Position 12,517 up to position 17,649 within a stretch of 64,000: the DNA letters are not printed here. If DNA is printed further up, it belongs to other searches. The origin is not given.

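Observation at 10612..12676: Eight near-identical 258-bp in-frame tandem repeats (PKD units) inside the 9405-aa gene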

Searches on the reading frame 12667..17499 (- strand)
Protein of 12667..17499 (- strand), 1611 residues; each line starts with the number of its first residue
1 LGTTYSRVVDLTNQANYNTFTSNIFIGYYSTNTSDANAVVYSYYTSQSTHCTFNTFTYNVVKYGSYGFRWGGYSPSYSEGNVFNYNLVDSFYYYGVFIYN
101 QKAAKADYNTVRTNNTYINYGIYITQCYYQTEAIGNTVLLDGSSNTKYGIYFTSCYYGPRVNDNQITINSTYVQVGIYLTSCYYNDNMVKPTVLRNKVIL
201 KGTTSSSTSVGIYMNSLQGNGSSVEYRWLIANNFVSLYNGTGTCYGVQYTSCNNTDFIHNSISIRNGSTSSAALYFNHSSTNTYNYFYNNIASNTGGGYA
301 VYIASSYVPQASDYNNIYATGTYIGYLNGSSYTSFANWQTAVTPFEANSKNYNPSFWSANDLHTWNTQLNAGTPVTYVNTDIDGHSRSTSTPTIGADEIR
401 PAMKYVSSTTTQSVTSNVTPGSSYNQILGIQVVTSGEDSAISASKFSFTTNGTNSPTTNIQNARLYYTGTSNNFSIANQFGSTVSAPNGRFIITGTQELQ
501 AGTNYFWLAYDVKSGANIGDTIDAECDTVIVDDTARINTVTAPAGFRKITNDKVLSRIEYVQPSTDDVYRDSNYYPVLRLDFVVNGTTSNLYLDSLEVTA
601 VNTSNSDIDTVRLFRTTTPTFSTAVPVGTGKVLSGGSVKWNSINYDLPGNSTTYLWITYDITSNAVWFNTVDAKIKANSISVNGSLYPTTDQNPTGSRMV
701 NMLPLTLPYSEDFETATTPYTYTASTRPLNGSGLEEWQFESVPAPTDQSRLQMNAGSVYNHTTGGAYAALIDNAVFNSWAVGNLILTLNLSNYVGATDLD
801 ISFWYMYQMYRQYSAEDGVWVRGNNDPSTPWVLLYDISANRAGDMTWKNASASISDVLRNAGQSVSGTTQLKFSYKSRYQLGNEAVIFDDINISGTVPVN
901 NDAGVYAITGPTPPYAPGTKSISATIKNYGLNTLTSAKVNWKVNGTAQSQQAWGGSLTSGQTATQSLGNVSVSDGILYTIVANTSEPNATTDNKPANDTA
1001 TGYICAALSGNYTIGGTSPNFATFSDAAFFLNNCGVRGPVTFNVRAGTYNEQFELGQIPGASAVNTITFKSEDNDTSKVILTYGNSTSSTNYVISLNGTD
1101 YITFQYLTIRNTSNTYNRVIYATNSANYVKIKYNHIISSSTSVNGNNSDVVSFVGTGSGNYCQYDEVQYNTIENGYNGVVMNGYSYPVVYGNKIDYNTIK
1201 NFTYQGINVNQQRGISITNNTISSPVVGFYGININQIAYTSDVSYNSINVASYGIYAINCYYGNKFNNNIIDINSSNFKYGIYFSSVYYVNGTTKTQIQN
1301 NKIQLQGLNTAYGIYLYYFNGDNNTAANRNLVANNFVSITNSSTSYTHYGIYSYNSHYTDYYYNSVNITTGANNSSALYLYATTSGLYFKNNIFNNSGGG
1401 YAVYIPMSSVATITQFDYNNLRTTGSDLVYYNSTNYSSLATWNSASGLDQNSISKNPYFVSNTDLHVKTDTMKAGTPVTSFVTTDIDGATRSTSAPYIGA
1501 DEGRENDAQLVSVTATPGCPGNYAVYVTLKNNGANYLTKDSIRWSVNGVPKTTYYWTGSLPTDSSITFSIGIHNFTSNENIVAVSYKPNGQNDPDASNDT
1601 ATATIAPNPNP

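Call 49: search_solved_structures(query=window:12667-17499:-, max_evalue=0.001)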
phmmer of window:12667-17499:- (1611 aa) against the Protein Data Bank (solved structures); distinct sequences matched with E-value up to 0.001: 1.
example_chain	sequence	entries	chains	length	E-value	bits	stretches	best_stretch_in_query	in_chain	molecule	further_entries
4q6k_A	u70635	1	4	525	0.00016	22.4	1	482-543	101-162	BNR/Asp-box repeat protein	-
